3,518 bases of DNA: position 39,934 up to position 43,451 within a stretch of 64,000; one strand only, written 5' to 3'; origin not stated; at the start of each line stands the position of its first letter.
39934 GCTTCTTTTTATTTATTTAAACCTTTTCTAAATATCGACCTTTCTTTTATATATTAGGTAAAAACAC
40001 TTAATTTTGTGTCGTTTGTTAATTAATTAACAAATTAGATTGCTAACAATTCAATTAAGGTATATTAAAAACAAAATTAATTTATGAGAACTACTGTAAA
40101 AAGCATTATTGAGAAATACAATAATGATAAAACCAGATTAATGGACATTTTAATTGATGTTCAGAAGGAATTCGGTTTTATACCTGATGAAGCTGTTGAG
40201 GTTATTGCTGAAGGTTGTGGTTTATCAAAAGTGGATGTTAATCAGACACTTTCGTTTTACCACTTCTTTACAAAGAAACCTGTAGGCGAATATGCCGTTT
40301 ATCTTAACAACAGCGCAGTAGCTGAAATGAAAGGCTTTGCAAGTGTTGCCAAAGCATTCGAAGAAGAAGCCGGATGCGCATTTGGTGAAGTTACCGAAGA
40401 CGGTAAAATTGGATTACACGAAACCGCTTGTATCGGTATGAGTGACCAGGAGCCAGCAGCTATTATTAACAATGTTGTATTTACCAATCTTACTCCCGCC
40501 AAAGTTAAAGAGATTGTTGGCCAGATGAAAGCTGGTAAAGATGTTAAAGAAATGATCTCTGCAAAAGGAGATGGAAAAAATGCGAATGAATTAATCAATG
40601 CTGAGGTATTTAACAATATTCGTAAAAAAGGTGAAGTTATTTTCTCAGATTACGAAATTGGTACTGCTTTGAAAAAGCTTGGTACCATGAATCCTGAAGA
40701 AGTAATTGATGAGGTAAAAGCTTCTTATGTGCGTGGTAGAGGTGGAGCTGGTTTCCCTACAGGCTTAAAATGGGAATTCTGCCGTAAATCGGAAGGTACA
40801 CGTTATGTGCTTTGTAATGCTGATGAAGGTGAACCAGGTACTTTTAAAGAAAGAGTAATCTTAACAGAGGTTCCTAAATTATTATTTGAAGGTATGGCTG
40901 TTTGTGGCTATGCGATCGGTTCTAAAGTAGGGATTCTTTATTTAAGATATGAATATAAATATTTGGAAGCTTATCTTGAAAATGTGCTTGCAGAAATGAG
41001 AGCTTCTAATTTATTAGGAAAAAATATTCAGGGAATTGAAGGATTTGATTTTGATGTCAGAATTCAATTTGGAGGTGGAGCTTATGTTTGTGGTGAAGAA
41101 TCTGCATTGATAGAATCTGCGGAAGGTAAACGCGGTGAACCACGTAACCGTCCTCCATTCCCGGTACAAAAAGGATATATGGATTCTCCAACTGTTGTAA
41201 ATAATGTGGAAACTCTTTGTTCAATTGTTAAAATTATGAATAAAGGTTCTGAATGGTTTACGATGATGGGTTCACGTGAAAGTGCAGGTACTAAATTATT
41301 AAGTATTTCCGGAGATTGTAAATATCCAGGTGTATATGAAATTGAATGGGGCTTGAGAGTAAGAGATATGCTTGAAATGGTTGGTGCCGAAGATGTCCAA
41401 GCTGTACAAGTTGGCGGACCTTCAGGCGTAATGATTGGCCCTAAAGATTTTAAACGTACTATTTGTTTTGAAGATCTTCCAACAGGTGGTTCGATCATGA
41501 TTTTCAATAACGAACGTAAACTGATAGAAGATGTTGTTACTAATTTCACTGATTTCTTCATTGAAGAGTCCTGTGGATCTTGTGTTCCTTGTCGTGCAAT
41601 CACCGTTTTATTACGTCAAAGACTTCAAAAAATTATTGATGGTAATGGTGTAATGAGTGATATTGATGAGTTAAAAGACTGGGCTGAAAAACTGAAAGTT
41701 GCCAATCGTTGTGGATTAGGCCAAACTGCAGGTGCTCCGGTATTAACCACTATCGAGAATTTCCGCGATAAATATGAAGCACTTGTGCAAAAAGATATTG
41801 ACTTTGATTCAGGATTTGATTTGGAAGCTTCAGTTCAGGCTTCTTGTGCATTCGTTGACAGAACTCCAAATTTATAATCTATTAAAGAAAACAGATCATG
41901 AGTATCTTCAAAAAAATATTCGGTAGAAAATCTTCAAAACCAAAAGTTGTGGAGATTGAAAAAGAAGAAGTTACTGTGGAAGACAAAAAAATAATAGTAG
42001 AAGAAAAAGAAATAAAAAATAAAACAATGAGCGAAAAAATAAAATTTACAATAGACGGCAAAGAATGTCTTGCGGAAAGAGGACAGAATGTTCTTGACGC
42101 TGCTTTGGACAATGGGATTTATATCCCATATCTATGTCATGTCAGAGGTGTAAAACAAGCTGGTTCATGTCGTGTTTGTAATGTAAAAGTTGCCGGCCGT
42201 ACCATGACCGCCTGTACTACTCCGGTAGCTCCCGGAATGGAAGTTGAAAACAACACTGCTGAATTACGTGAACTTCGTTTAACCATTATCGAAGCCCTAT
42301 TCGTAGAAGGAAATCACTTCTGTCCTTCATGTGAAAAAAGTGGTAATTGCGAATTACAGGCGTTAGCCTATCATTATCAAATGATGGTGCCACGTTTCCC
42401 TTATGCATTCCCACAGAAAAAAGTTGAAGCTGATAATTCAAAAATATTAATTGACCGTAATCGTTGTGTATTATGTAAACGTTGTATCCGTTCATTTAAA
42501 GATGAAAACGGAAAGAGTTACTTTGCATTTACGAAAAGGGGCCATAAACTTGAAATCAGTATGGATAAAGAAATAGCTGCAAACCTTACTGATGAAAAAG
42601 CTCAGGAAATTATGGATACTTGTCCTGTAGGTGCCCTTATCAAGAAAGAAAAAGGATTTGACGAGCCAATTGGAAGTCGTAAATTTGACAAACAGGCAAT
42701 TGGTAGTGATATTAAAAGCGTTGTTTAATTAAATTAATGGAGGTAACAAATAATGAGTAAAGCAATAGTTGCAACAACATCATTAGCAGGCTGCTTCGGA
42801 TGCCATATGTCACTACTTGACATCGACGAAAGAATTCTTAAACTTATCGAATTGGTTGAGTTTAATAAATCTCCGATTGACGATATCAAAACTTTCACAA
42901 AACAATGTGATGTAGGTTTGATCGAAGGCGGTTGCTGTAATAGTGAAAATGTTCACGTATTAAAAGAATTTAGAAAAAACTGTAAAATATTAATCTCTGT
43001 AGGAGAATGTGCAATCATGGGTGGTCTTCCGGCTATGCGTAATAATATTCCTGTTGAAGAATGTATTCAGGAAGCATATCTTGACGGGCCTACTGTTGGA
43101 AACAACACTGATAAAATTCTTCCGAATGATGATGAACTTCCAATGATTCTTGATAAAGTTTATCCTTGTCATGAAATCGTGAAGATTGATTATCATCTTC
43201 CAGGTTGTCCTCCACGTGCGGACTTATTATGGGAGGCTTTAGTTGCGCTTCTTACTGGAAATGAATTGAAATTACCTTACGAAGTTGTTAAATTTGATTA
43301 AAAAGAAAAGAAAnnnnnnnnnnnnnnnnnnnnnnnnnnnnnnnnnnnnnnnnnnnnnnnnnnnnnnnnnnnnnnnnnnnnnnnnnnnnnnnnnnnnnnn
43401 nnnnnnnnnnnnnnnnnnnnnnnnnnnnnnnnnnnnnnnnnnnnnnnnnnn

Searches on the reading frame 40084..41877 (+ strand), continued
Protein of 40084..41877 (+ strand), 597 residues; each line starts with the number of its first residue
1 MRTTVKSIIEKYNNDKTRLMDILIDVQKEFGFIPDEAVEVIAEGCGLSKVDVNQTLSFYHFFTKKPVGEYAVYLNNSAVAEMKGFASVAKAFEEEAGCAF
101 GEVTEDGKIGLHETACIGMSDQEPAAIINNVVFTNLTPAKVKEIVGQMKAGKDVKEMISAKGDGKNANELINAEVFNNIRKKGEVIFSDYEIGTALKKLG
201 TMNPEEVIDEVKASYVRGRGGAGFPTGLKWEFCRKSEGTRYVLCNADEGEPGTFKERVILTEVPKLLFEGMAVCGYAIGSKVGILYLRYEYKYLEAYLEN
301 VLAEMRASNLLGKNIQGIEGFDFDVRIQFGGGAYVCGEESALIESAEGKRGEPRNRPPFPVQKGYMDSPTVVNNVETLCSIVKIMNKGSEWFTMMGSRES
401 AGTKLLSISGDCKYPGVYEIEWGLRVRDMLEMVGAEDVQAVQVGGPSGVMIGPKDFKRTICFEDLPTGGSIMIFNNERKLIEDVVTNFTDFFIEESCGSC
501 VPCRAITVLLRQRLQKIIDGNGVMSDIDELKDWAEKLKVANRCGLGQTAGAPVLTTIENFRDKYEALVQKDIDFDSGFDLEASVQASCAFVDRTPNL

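Call 31: find_encoding_contigs(protein=P0006, flank=4000, max_places=1)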
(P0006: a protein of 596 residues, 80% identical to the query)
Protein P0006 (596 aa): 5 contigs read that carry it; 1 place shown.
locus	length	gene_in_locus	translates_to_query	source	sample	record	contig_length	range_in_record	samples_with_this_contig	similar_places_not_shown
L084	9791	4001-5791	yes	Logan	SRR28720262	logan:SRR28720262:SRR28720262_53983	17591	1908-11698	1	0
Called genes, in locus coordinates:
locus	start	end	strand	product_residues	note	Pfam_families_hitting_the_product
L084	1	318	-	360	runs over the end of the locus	PF01924:HypD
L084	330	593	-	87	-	PF01455:HupF_HypC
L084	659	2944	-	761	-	PF00708:Acylphosphatase, PF07503:zf-HYPF, PF01300:Sua5_yciO_yrdC, PF17788:HypF_C, PF22521:HypF_C_2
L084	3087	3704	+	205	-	PF06971:Put_DNA-bind_N, PF01408:GFO_IDH_MocA (weak), PF02629:CoA_binding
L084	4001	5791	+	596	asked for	PF01257:2Fe-2S_thioredx, PF01512:Complex1_51K, PF10589:NADH_4Fe-4S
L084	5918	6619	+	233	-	PF00111:Fer2 (weak), PF13510:Fer2_4, PF10588:NADH-G_4Fe-4S_3, PF22117:Fer4_Nqo3, PF13459:Fer4_15 (weak)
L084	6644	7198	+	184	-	PF01058:Oxidored_q6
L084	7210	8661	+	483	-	PF27537:HoxH, PF00374:NiFeSe_Hases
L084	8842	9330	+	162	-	-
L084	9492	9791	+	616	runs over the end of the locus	PF04055:Radical_SAM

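Call 32: find_encoding_contigs(protein=P0007, flank=4000, max_places=1)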
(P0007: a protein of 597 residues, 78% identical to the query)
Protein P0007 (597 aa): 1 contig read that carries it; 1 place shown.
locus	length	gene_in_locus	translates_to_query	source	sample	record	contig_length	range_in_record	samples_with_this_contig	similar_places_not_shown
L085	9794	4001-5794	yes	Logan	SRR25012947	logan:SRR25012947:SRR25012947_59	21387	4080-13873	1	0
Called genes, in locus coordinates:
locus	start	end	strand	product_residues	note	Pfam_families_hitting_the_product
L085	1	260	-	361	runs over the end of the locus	PF01924:HypD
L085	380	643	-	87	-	PF01455:HupF_HypC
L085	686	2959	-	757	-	PF00708:Acylphosphatase, PF07503:zf-HYPF, PF01300:Sua5_yciO_yrdC, PF17788:HypF_C, PF22521:HypF_C_2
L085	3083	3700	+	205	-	PF06971:Put_DNA-bind_N, PF01408:GFO_IDH_MocA (weak), PF02629:CoA_binding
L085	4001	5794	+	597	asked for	PF01257:2Fe-2S_thioredx, PF01512:Complex1_51K, PF10589:NADH_4Fe-4S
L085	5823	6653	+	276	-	PF00111:Fer2, PF13510:Fer2_4, PF10588:NADH-G_4Fe-4S_3, PF22117:Fer4_Nqo3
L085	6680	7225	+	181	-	PF01058:Oxidored_q6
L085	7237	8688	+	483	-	PF27537:HoxH, PF00374:NiFeSe_Hases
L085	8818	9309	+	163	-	-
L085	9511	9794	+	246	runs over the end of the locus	PF13460:NAD_binding_10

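Call 33: find_encoding_contigs(protein=P0014, flank=4000, max_places=1)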
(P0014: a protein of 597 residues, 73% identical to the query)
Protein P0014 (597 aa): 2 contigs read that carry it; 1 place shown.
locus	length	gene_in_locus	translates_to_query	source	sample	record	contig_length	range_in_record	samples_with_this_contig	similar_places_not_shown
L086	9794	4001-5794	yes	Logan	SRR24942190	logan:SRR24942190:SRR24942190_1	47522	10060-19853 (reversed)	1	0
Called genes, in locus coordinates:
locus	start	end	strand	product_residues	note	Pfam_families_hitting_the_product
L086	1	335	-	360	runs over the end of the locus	PF01924:HypD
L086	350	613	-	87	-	PF01455:HupF_HypC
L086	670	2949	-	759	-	PF00708:Acylphosphatase, PF07503:zf-HYPF, PF01300:Sua5_yciO_yrdC, PF17788:HypF_C, PF00814:TsaD (faint), PF22521:HypF_C_2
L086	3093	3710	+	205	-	PF06971:Put_DNA-bind_N, PF01408:GFO_IDH_MocA (weak), PF02629:CoA_binding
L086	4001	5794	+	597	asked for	PF01257:2Fe-2S_thioredx, PF01512:Complex1_51K, PF10589:NADH_4Fe-4S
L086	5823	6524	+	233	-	PF00111:Fer2, PF13510:Fer2_4, PF10588:NADH-G_4Fe-4S_3, PF22117:Fer4_Nqo3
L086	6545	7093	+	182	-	PF01058:Oxidored_q6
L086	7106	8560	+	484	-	PF27537:HoxH, PF00374:NiFeSe_Hases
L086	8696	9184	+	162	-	-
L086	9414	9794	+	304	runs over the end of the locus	PF01207:Dus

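Call 34: find_encoding_contigs(protein=P0029, flank=4000, max_places=1)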
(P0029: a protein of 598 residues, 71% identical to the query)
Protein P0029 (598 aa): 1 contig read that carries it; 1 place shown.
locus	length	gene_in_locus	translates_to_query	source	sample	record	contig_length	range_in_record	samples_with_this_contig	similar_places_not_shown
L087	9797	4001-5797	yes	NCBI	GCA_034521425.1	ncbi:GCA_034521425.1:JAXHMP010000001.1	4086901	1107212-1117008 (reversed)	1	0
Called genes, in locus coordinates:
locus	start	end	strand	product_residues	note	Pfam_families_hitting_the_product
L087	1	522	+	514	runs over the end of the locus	PF14134:DUF4301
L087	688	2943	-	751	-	PF00930:DPPIV_N, PF02129:Peptidase_S15 (faint), PF20434:BD-FAE (faint), PF00326:Peptidase_S9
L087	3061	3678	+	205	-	PF06971:Put_DNA-bind_N, PF02629:CoA_binding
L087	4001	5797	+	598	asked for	PF01257:2Fe-2S_thioredx, PF01512:Complex1_51K, PF10589:NADH_4Fe-4S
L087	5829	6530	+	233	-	PF00111:Fer2 (weak), PF13510:Fer2_4, PF10588:NADH-G_4Fe-4S_3, PF22117:Fer4_Nqo3, PF13459:Fer4_15 (faint)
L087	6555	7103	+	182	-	PF01058:Oxidored_q6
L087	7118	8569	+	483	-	PF27537:HoxH, PF00374:NiFeSe_Hases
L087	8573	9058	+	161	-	-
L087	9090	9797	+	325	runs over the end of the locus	PF01180:DHO_dh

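Call 35: find_encoding_contigs(protein=P0025, flank=4000, max_places=1)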
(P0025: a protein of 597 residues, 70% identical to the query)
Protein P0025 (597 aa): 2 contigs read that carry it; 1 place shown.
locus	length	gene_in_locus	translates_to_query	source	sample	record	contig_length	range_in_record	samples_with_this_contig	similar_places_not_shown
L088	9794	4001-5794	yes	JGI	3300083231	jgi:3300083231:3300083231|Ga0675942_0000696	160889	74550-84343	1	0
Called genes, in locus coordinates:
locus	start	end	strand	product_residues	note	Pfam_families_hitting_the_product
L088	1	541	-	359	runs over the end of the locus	PF01924:HypD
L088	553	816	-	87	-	PF01455:HupF_HypC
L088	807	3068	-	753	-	PF00708:Acylphosphatase, PF07503:zf-HYPF, PF01300:Sua5_yciO_yrdC, PF17788:HypF_C, PF22521:HypF_C_2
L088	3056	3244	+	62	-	-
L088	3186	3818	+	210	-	PF06971:Put_DNA-bind_N, PF02629:CoA_binding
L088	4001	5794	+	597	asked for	PF01257:2Fe-2S_thioredx, PF01512:Complex1_51K, PF10589:NADH_4Fe-4S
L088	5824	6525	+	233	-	PF00111:Fer2 (weak), PF13510:Fer2_4, PF10588:NADH-G_4Fe-4S_3, PF22117:Fer4_Nqo3, PF13459:Fer4_15 (faint)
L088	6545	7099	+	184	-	PF01058:Oxidored_q6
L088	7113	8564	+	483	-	PF27537:HoxH, PF00374:NiFeSe_Hases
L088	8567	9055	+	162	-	-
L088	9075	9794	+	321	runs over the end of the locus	PF01180:DHO_dh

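Call 44: search_protein_families(library=ncbifam, proteins=[window:40084-41877:+], max_evalue=0.01)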
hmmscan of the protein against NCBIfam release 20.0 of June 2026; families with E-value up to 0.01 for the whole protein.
window:40084-41877:+ (597 aa): 15 families
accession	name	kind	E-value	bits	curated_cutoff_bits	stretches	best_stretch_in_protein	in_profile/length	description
TIGR01959.1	nuoF_fam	equivalog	2.7e-113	378.5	558.65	1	195-567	26-409/410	NADH-quinone oxidoreductase subunit NuoF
NF010120.0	PRK13596.1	equivalog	5.1e-92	308.7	389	1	196-570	32-419/433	NADH-quinone oxidoreductase subunit NuoF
NF008436.0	PRK11278.1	equivalog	9.5e-86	288.4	749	1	194-572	38-430/448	NADH-quinone oxidoreductase subunit NuoF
NF005722.0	PRK07539.1-2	equivalog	8e-30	104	141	1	2-148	10-156/157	NADH-quinone oxidoreductase subunit NuoE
TIGR01958.1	nuoE_fam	subfamily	3.5e-27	95.3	142.4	1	5-148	2-147/148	NADH-quinone oxidoreductase subunit NuoE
NF004638.0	PRK05988.1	equivalog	4.5e-25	88.3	198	1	3-149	12-158/159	formate dehydrogenase subunit gamma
NF005721.0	PRK07539.1-1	equivalog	2.3e-23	82.9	308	1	3-156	32-185/292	NADH-quinone oxidoreductase subunit NuoE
NF005725.0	PRK07539.1-5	equivalog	8.9e-22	77.6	220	1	3-149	23-172/174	NADH-quinone oxidoreductase subunit NuoE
NF005747.0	PRK07571.1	equivalog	8e-20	71.2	224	1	5-149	25-169/173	bidirectional hydrogenase complex protein HoxE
NF005723.0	PRK07539.1-3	equivalog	1.1e-17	64.4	226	1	7-149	12-157/158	NADH-quinone oxidoreductase subunit NuoE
NF005724.0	PRK07539.1-4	equivalog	1.8e-13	50.9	280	1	5-155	26-179/240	NADH-quinone oxidoreductase subunit NuoE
TIGR04481.1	PR_assoc_PrdC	equivalog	1.4e-10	40.5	490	1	203-388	72-229/425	proline reductase-associated electron transfer protein PrdC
NF009040.0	PRK12373.1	equivalog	3.3e-10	40.3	514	1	7-154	25-175/400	NADH-quinone oxidoreductase subunit E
TIGR01945.1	rnfC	subfamily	1.3e-06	27.3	245.95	1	196-281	113-197/435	RnfABCDGE type electron transport complex subunit C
NF003454.1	PRK05035.1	equivalog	1.3e-05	23.9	345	1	196-284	115-201/556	electron transport complex subunit RsxC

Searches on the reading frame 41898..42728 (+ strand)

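Call 6: search_protein_families(library=pfam, proteins=[window:41898-42728:+])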
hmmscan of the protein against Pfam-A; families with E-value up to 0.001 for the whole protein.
window:41898-42728:+ (276 aa): 5 families
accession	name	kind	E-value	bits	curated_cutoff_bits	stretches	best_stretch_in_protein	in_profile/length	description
PF13510.11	Fer2_4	-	5.5e-21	74.9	22.8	1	46-120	2-81/82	2Fe-2S iron-sulfur cluster binding domain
PF10588.14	NADH-G_4Fe-4S_3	-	3.4e-13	49.3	27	1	127-163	1-37/40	NADH-ubiquinone oxidoreductase-G iron-sulfur binding region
PF22117.2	Fer4_Nqo3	-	8e-13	48.8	27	1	183-247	4-66/67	NADH-quinone oxidoreductase subunit 3, ferredoxin-like domain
PF00111.32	Fer2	-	3.5e-07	30.5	21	1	51-102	2-51/77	2Fe-2S iron-sulfur cluster binding domain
PF13459.11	Fer4_15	-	6.8e-06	27.1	22.4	1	183-247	1-64/66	4Fe-4S single cluster domain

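Call 44: search_protein_families(library=ncbifam, proteins=[window:41898-42728:+], max_evalue=0.01)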
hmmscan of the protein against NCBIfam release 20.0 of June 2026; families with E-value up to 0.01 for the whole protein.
window:41898-42728:+ (276 aa): 13 families
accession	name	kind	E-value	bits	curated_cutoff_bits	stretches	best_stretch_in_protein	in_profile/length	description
NF005745.0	PRK07569.1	equivalog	4.5e-53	180.1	333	1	49-256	5-216/238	bidirectional hydrogenase complex protein HoxU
TIGR01973.1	NuoG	equivalog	3e-43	148.5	470.05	1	51-255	2-206/606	NADH-quinone oxidoreductase subunit NuoG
NF040763.1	FeFe_hydrog_A6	exception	4.1e-42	144.3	765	1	48-252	1-210/571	NADH-dependent [FeFe] hydrogenase, group A6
NF006305.0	PRK08493.1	equivalog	1.6e-35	122.4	591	1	47-219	1-172/819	NADH-quinone oxidoreductase subunit G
NF005895.0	PRK07860.1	equivalog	4.7e-32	110.9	802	1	35-253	5-226/811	NADH-quinone oxidoreductase subunit G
NF040762.1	Hydr_FeFe_Clost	exception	4.2e-27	95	900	1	49-250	2-207/572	ferredoxin hydrogenase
NF009454.0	PRK12814.1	equivalog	3.5e-24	85.2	916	2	47-137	3-95/657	putative NADPH-dependent glutamate synthase small subunit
TIGR02160.1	PA_CoA_Oxy5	hypoth_equivalog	0.00019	20.4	420.8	1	19-98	235-317/352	1,2-phenylacetyl-CoA epoxidase subunit PaaE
TIGR02512.1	FeFe_hydrog_A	subfamily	0.00077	18.4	405.95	1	183-251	2-71/375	[FeFe] hydrogenase, group A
TIGR02008.1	fdx_plant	subfamily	0.0016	18.2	81.15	1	59-101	19-55/97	ferredoxin [2Fe-2S]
NF041393.1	Frdxn_Halo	equivalog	0.0023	17.8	150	1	27-116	11-93/128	ferredoxin Fer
NF058606.1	GlBtMonoRdsGbcB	equivalog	0.0069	15.3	500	0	23-97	255-326/362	glycine betaine monooxygenase reductase subunit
NF004317.0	PRK05713.1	equivalog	0.0094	15.2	338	0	56-100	10-49/312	iron-sulfur-binding ferredoxin reductase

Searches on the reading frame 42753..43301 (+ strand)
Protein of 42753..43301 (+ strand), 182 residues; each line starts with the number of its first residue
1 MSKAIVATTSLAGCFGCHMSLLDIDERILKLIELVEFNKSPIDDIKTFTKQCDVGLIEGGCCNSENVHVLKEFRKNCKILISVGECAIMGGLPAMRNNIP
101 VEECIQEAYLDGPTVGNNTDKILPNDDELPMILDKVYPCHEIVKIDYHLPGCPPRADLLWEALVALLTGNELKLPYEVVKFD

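Call 6: search_protein_families(library=pfam, proteins=[window:42753-43301:+])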
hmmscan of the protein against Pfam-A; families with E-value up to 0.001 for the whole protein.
window:42753-43301:+ (182 aa): 1 family
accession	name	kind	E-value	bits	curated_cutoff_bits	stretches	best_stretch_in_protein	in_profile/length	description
PF01058.29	Oxidored_q6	-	3e-29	101.8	27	1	14-166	1-128/128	NADH ubiquinone oxidoreductase, 20 Kd subunit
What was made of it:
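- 42753..43301 (+): hoxY, the [NiFe] hydrogenase small subunit. Pfam PF01058 (call 6).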

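Call 44: search_protein_families(library=ncbifam, proteins=[window:42753-43301:+], max_evalue=0.01)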
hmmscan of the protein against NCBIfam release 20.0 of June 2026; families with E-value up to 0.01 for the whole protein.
window:42753-43301:+ (182 aa): 14 families
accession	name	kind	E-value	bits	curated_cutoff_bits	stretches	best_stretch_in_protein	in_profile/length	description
NF045875.1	F420_non_VhuG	exception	1.8e-40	139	450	1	3-179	4-176/286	F420-non-reducing hydrogenase subunit VhuG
NF040836.1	sulfhyd_HydD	equivalog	2.1e-18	66.5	500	1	4-169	6-156/261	NADPH-dependent hydrogenase/sulfhydrogenase 1 subunit delta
TIGR03294.1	FrhG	equivalog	1.3e-16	61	245.5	2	5-92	3-93/228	coenzyme F420 hydrogenase subunit gamma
NF040831.1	sulfhyd_ShyD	equivalog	1.6e-14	54.1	460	1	10-171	7-152/240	NAD(P)-dependent hydrogenase/sulfhydrogenase 2 subunit delta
TIGR01957.1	nuoB_fam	subfamily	7.9e-08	32.3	142.7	1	136-166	108-138/145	NADH-quinone oxidoreductase subunit B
NF005012.1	PRK06411.1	subfamily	7.9e-08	32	116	1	136-166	124-154/166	NADH-quinone oxidoreductase subunit NuoB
NF045520.1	H2_NiFeSe_small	exception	3.5e-05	23.3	470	0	65-104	132-171/314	NiFeSe hydrogenase small subunit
NF011393.0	PRK14818.1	equivalog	0.00013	21.6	255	0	140-166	125-151/173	NADH dehydrogenase subunit B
NF011391.0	PRK14816.1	equivalog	0.00014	21.5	283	0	139-166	146-173/196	NADH-quinone oxidoreductase subunit B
NF011390.0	PRK14815.1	equivalog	0.00015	21.2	281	0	140-166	127-153/183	NADH dehydrogenase subunit B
NF011389.0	PRK14814.1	equivalog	0.00025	20.9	285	0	140-168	127-155/186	NADH dehydrogenase subunit B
NF011394.0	PRK14819.1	equivalog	0.00032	20.3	312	0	142-166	128-152/264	NADH-quinone oxidoreductase subunit B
NF011395.0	PRK14820.1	equivalog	0.0065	16.2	263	0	140-164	127-151/180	NADH-quinone oxidoreductase subunit B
NF009808.0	PRK13292.1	equivalog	0.0079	14.1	1156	0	139-166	118-145/791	NADH-quinone oxidoreductase subunit B/C/D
